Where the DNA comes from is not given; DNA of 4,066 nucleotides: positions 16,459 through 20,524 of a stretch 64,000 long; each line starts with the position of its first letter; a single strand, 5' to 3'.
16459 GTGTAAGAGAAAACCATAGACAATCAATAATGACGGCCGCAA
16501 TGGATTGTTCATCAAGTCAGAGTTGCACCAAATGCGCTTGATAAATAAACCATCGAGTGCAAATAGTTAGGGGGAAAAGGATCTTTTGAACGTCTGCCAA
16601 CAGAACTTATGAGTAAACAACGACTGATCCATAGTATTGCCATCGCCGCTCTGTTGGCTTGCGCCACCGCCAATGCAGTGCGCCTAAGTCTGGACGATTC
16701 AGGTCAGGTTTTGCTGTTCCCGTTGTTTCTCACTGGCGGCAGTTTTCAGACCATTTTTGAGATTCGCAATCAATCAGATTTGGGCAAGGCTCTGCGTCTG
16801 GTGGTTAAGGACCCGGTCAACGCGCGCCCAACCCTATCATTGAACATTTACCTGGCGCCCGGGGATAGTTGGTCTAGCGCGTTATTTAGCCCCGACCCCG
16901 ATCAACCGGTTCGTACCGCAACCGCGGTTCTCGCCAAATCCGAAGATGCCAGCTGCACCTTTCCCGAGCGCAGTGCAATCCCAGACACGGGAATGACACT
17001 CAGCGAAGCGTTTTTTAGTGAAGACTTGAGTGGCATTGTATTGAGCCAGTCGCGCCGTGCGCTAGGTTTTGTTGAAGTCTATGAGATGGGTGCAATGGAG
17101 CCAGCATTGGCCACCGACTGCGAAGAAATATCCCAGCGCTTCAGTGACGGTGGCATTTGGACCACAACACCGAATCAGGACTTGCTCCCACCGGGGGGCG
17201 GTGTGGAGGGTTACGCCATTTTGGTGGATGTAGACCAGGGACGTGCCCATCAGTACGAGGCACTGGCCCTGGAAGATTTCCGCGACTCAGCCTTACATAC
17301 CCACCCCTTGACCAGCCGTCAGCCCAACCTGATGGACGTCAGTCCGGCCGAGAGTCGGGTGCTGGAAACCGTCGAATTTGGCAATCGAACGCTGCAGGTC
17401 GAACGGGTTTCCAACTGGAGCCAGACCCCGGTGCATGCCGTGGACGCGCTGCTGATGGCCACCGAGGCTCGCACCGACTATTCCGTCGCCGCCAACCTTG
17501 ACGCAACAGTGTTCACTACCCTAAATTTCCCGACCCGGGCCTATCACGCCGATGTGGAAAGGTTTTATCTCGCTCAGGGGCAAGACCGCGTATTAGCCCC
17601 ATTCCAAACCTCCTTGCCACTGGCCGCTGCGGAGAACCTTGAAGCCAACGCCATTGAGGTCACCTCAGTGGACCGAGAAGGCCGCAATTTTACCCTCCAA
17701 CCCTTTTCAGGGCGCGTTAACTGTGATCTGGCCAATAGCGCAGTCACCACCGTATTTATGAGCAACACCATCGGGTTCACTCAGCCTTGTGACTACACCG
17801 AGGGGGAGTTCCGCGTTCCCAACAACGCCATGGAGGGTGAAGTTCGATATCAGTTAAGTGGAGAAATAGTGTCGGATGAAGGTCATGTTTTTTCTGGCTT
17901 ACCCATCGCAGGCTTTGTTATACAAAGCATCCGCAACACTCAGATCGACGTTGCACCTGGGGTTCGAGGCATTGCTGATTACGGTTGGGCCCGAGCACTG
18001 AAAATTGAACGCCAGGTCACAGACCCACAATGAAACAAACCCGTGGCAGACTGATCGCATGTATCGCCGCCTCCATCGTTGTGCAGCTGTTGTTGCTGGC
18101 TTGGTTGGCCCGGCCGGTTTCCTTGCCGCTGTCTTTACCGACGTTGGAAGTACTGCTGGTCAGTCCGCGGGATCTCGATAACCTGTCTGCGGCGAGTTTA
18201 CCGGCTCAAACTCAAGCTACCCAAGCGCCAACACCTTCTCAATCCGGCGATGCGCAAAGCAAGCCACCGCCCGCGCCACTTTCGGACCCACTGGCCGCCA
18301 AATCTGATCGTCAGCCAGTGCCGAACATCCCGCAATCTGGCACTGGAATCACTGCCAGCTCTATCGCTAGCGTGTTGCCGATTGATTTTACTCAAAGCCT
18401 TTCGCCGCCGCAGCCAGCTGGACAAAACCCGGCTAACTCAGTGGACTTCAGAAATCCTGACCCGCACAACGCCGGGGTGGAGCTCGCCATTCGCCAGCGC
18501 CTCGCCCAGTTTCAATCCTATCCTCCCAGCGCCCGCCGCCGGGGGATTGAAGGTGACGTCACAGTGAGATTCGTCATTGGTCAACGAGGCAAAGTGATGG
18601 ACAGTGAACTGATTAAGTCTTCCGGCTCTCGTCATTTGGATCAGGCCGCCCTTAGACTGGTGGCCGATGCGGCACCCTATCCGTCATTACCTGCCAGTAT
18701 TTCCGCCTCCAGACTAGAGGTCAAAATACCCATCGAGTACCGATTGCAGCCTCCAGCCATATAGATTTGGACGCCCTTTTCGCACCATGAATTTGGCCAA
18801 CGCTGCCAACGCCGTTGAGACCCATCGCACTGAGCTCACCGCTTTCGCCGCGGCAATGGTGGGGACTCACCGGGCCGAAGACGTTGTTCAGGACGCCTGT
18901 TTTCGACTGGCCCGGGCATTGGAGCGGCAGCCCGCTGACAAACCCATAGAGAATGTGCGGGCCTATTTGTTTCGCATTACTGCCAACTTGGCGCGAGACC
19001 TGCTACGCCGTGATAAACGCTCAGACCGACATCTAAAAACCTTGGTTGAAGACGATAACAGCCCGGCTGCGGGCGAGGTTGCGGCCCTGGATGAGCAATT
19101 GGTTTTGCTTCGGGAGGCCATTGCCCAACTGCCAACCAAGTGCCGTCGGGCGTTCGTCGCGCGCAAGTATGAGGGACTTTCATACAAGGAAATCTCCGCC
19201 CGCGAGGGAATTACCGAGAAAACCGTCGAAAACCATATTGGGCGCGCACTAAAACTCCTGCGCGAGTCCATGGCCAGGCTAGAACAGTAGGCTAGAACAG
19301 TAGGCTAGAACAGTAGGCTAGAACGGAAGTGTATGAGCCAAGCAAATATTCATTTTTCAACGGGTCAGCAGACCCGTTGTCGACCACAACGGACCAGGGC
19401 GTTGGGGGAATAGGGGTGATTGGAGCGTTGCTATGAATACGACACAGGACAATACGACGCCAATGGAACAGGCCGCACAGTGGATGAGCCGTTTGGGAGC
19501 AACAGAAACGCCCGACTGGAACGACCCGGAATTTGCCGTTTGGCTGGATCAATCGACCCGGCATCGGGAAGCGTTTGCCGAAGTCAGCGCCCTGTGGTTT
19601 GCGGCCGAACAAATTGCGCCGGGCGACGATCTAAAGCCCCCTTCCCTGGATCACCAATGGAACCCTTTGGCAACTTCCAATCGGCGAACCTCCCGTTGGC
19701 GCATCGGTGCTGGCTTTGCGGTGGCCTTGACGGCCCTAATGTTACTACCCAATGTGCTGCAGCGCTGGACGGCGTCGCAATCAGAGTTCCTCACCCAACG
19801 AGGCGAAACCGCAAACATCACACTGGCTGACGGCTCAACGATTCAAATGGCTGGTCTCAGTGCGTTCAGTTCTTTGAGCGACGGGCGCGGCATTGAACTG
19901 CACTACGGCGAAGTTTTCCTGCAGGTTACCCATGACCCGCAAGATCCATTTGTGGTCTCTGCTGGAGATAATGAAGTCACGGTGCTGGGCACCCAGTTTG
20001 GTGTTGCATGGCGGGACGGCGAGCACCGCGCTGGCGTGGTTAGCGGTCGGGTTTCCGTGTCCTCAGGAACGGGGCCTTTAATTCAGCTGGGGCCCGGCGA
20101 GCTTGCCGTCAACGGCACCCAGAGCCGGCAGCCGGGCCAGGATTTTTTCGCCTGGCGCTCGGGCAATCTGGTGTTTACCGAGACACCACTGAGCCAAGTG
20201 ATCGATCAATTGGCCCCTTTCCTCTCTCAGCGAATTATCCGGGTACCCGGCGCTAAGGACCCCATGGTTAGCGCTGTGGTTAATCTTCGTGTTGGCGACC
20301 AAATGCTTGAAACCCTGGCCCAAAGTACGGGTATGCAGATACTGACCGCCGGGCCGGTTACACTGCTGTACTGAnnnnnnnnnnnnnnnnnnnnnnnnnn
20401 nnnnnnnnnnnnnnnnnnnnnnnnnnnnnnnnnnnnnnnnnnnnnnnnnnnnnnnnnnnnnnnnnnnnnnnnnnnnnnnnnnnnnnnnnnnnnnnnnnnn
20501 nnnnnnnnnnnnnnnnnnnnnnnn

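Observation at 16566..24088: Self-contained cell-surface-signalling operon bracketed by two paralogous uncharacterised secreted proteins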

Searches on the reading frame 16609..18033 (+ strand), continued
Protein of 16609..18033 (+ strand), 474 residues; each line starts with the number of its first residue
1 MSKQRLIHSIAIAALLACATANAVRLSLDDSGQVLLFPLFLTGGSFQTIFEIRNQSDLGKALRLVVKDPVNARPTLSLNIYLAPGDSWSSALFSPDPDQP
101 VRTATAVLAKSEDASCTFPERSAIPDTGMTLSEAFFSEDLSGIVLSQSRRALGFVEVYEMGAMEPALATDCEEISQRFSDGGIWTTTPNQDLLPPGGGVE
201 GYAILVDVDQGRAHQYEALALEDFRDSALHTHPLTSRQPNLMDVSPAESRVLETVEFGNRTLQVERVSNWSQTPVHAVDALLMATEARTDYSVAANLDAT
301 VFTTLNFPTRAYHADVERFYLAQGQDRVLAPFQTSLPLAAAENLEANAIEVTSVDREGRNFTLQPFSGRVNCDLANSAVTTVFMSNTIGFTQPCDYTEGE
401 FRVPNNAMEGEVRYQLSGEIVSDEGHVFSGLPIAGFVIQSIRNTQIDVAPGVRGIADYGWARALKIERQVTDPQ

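Call 79: find_encoding_contigs(protein=P0007, flank=10000, max_places=1)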
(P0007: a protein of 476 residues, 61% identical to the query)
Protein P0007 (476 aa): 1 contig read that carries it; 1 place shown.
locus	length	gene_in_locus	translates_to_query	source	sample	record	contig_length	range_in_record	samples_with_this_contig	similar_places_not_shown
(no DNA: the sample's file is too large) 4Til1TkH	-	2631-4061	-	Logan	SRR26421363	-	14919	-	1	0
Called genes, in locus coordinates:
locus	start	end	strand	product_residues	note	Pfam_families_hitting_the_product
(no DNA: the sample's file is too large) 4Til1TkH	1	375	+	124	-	?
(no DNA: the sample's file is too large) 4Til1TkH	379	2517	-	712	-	PF13637:Ank_4 (faint), PF13857:Ank_5 (faint), PF13606:Ank_3 (faint), PF00023:Ank (faint), PF11141:DUF2914 (weak), PF12796:Ank_2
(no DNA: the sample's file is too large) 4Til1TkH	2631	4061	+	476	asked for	-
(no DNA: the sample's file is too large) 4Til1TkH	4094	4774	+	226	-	PF13103:TonB_2, PF03544:TonB_C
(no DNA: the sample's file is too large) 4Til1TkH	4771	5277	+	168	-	PF04542:Sigma70_r2, PF07638:Sigma70_ECF (weak), PF08281:Sigma70_r4_2, PF04545:Sigma70_r4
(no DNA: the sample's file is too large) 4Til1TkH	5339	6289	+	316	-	PF04773:FecR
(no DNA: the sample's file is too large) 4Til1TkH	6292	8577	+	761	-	PF00593:TonB_dep_Rec_b-barrel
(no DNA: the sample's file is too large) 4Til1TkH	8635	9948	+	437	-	-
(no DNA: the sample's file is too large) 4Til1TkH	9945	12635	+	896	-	PF09826:Beta_propel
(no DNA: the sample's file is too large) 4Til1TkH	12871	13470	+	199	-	PF04264:YceI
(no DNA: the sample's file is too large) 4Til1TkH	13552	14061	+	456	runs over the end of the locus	?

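Call 80: find_encoding_contigs(protein=P0003, flank=10000, max_places=1)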
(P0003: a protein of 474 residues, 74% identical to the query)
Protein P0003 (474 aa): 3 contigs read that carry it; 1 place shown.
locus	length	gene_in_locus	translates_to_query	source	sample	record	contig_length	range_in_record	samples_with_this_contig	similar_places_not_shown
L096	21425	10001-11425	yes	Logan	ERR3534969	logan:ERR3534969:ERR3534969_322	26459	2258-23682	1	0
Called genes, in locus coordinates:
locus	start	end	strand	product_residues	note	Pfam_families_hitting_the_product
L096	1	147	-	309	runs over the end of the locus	PF16331:TolA_bind_tri, PF09976:TPR_21 (weak), PF13525:YfiO (weak), PF12895:ANAPC3 (weak), PF14559:TPR_19 (weak), PF13174:TPR_6 (weak), PF13525:YfiO (weak), PF14559:TPR_19 (weak), +7 more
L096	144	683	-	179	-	PF00691:OmpA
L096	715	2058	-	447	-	PF04052:TolB_N, PF00930:DPPIV_N (faint), PF23414:Beta-prop_EML_2 (weak), PF26550:Tricorn_2nd (weak), PF26549:Tricorn_N, PF07676:PD40 (weak), PF26550:Tricorn_2nd, PF07676:PD40, +2 more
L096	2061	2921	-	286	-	-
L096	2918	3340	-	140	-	PF02472:ExbD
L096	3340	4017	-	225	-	PF01618:MotA_ExbB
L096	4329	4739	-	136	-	PF13279:4HBT_2, PF03061:4HBT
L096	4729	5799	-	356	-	PF05496:RuvB_N, PF00004:AAA, PF07728:AAA_5 (faint), PF17864:AAA_lid_4, PF05491:WHD_RuvB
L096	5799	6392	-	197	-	PF01330:RuvA_N, PF00633:HHH (faint), PF14520:HHH_5, PF21176:RecR_HhH (faint), PF07499:RuvA_C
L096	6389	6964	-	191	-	PF02075:RuvC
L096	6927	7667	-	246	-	PF20772:TACO1_YebC_N, PF01709:Transcrip_reg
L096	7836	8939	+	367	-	PF13640:2OG-FeII_Oxy_3, PF13661:2OG-FeII_Oxy_4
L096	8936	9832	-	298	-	PF00291:PALP, PF18029:Glyoxalase_6 (faint)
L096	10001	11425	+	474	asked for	-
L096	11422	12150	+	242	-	PF13103:TonB_2, PF03544:TonB_C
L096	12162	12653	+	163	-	PF04542:Sigma70_r2, PF07638:Sigma70_ECF (weak), PF08281:Sigma70_r4_2, PF04545:Sigma70_r4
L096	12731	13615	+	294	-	PF04773:FecR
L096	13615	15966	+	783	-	PF00593:TonB_dep_Rec_b-barrel, PF14905:OMP_b-brl_3 (weak)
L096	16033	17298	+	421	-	-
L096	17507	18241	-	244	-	-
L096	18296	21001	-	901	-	PF00311:PEPcase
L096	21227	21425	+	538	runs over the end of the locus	PF00732:GMC_oxred_N, PF05199:GMC_oxred_C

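Call 97: search_protein_families(library=pfam, proteins=[L004:17490-20207:+, L040:11793-12854:+, L095:15966-18623:+], max_evalue=0.01)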
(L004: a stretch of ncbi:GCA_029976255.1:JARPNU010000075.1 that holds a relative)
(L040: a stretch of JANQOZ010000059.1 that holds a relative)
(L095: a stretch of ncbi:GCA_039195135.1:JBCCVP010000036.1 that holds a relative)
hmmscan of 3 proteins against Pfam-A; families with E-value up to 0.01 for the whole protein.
L004:17490-20207:+ (905 aa): 2 families
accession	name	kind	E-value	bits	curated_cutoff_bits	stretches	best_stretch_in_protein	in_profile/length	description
PF09826.15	Beta_propel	-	1.4e-95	321.5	22.4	1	325-856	2-464/495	Beta propeller domain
PF08309.17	LVIVD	-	0.00026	20.7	20.2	0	753-771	23-41/42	LVIVD repeat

L040:11793-12854:+ (353 aa): 0 families

L095:15966-18623:+ (885 aa): 1 family
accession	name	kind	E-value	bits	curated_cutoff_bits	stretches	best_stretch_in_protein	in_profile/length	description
PF09826.15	Beta_propel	-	4.1e-95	319.9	22.4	1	315-773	2-422/495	Beta propeller domain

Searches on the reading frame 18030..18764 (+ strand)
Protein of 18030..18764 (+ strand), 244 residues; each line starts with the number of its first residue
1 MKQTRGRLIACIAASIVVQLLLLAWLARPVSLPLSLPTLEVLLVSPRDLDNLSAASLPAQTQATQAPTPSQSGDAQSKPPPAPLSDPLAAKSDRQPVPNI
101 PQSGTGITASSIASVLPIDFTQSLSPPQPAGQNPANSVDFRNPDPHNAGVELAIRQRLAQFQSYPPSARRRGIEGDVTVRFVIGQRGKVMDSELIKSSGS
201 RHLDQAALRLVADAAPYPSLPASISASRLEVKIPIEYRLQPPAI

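Call 10: search_protein_families(library=pfam, proteins=[window:18030-18764:+], max_evalue=0.1)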
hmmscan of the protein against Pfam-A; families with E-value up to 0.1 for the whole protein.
window:18030-18764:+ (244 aa): 2 families
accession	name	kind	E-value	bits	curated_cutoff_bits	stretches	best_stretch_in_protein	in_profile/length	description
PF03544.19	TonB_C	-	4.9e-18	65.8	24.6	1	163-239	4-79/79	Gram-negative bacterial TonB protein C-terminal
PF13103.11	TonB_2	-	3.1e-08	34.1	22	1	175-233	26-83/85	TonB C terminal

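Call 11: search_protein_families(library=ncbifam, proteins=[window:18030-18764:+], max_evalue=0.1)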
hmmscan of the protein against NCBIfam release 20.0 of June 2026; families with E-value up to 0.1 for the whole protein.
window:18030-18764:+ (244 aa): 7 families
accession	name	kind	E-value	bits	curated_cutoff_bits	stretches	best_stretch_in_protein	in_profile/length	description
TIGR01352.1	tonB_Cterm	subfamily_domain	2.5e-19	69.4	27.1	1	163-239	2-75/76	TonB family protein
NF038079.1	TonB_sider_MxcH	equivalog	0.00027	19.2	925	1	163-210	11-57/792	TonB-dependent siderophore myxochelin receptor MxcH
TIGR02794.1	tolA_full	equivalog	0.00069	19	59.45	1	154-221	284-345/362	cell envelope integrity protein TolA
NF008082.0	PRK10819.1-3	equivalog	0.0065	16.3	265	1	22-197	26-201/242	TonB system transport protein TonB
NF033768.1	myxo_SS_tail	domain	0.01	15.9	40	1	153-198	9-56/92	AgmX/PglI C-terminal domain-containing protein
NF047760.1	LIC10042_TonB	equivalog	0.024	14.7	100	1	146-206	69-129/156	LIC_10042 family TonB-like protein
NF049906.1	IncMemCPSIT0556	equivalog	0.04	12.6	400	1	9-60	155-203/337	CPSIT_0556 family inclusion membrane protein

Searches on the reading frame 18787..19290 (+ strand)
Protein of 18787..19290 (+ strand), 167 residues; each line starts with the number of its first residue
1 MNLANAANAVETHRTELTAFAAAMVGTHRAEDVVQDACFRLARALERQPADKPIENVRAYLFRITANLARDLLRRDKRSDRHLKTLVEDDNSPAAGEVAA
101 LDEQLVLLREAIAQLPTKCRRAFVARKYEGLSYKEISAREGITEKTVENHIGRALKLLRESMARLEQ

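Call 10: search_protein_families(library=pfam, proteins=[window:18787-19290:+], max_evalue=0.1)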
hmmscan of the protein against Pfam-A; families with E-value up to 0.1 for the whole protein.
window:18787-19290:+ (167 aa): 10 families
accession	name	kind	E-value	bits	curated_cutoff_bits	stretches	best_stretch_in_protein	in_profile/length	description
PF08281.18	Sigma70_r4_2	-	1.2e-17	63.7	25.7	1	107-158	3-54/54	Sigma-70, region 4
PF04542.20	Sigma70_r2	-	1.5e-12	47.5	24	1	10-78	2-70/71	Sigma-70 region 2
PF04545.22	Sigma70_r4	-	3e-09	36.7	24.1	1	111-160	1-50/50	Sigma-70, region 4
PF07638.17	Sigma70_ECF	-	3.8e-05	24.1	21.1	1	32-163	51-180/185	ECF sigma factor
PF00196.25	GerE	-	4.9e-05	23.3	23.5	1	128-156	15-43/57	Bacterial regulatory proteins, luxR family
PF13384.12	HTH_23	-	0.0024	18.1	24.6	1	120-150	6-37/50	Homeodomain-like domain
PF14493.12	HTH_40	-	0.0027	18.4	27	1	129-156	11-38/89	Helix-turn-helix domain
PF13412.12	HTH_24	-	0.024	14.6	21.9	1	129-153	16-40/48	Winged helix-turn-helix DNA-binding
PF12840.13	HTH_20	-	0.027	14.9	27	0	126-155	14-42/51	Helix-turn-helix domain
PF22905.2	Hydro_N_hd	-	0.052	13.9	27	0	18-116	39-138/195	Hydrolase N-terminal helical domain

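Call 11: search_protein_families(library=ncbifam, proteins=[window:18787-19290:+], max_evalue=0.1)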
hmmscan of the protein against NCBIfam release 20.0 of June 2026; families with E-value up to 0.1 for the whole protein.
window:18787-19290:+ (167 aa): 103 families (the best 25 are shown)
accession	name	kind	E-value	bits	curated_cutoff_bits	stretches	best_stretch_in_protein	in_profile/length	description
TIGR02985.1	Sig70_bacteroi1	subfamily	2.7e-27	96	126.4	1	11-162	8-162/162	RNA polymerase sigma-70 factor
NF009179.0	PRK12527.1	equivalog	3.6e-27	95.3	162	1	11-166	2-157/159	RNA polymerase sigma factor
TIGR02937.1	sigma70-ECF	superfamily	2.1e-22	79.5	42.9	1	10-161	7-164/165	sigma-70 family RNA polymerase sigma factor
NF058625.1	sigma_PG0214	equivalog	1.8e-20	73.3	130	1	5-166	5-165/170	GFO_1088 family ECF-type sigma factor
NF040705.1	sigma_mbnA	exception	3.3e-20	72.8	350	1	12-159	8-155/272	methanobactin precursor domain-containing sigma factor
TIGR02983.1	SigE-fam_strep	subfamily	4.8e-19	68.8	141.55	1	8-163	10-159/162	SigE family RNA polymerase sigma factor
TIGR02959.1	SigZ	equivalog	2.9e-15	56.5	168.65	1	12-163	3-149/170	RNA polymerase sigma factor SigZ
NF004113.0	PRK05602.1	equivalog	7.4e-15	55.1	208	1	10-166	51-205/211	RNA polymerase sigma factor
NF005448.0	PRK07037.1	equivalog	7.9e-15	54.9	190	1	12-163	20-172/186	RNA polymerase factor sigma-70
NF009166.1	PRK12513.1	equivalog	1.4e-14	54.3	206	1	10-165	28-189/193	RNA polymerase sigma factor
NF009164.0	PRK12511.1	equivalog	3e-14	52.9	185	1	15-160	15-157/182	RNA polymerase sigma factor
TIGR02989.1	Sig-70_gvs1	subfamily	3.4e-14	53.1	124.55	1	7-160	4-156/158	RNA polymerase sigma-70 factor, Rhodopirellula/Verrucomicrobium family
NF009176.0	PRK12524.1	equivalog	4.8e-14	52.6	264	1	19-160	41-182/196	RNA polymerase sigma factor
NF008888.0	PRK11922.1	equivalog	5e-14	52.5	204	1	28-164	55-198/231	RNA polymerase sigma factor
NF007215.0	PRK09637.1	equivalog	8.7e-14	51.9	212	1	8-163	5-155/181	RNA polymerase sigma factor SigZ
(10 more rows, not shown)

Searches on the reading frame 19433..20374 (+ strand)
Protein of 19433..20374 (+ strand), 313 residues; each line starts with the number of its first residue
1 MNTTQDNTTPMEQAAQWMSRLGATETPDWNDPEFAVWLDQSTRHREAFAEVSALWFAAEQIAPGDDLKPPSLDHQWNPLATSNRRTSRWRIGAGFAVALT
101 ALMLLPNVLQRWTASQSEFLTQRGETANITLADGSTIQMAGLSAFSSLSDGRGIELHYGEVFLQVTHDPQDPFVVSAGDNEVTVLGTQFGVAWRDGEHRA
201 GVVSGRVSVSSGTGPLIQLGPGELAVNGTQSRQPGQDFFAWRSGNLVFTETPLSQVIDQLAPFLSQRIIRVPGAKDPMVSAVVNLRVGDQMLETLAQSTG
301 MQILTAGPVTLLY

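Call 10: search_protein_families(library=pfam, proteins=[window:19433-20374:+], max_evalue=0.1)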
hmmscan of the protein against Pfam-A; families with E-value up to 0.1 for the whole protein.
window:19433-20374:+ (313 aa): 2 families
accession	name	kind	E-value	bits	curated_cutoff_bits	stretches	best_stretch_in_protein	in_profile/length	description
PF04773.18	FecR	-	9.1e-17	61.7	24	1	120-207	4-96/97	FecR protein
PF16220.10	DUF4880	-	6.2e-06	26.4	25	1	12-54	1-43/43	Domain of unknown function (DUF4880)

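Call 11: search_protein_families(library=ncbifam, proteins=[window:19433-20374:+], max_evalue=0.1)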
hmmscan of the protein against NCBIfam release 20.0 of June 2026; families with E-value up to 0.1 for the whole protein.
window:19433-20374:+ (313 aa): 1 family
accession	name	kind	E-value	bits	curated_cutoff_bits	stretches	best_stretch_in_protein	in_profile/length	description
NF007296.1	PRK09774.1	equivalog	9.2e-17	61.1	385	1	7-303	5-300/313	ferric citrate uptake sigma factor regulator FecR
